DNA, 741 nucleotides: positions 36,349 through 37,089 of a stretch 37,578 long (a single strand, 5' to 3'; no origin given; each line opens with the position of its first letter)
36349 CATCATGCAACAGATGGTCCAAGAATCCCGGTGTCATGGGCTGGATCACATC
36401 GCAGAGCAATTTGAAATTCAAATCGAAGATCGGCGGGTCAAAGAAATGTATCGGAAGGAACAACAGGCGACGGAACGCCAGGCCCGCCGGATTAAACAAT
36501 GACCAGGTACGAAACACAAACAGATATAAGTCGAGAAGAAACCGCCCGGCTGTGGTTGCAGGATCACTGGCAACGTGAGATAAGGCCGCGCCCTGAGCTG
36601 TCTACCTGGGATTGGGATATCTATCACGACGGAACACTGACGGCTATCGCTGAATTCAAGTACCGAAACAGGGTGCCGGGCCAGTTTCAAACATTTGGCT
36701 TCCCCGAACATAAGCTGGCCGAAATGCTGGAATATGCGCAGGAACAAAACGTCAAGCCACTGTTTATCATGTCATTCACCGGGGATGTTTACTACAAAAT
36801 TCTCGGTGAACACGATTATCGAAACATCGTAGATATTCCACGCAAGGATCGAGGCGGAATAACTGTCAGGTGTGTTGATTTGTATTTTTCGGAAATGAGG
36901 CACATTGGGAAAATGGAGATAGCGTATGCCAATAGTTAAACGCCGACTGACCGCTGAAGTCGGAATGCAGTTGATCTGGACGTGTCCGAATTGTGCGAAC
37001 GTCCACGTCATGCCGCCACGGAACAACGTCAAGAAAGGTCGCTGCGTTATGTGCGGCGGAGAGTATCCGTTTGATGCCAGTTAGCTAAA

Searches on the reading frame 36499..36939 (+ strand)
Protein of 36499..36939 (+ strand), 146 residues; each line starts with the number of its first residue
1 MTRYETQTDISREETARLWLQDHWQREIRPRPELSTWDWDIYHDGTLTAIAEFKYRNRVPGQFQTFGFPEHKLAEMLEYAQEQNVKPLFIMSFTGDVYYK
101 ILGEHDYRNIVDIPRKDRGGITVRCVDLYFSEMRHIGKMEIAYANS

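Call 76: search_protein_families(library=phrogs, proteins=[window:36499-36939:+], max_evalue=0.001)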
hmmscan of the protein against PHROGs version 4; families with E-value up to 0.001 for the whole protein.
window:36499-36939:+ (146 aa): 1 family
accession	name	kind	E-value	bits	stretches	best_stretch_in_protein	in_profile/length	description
phrog_7141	-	unknown function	2.4e-10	41.6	1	2-122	4-124/140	-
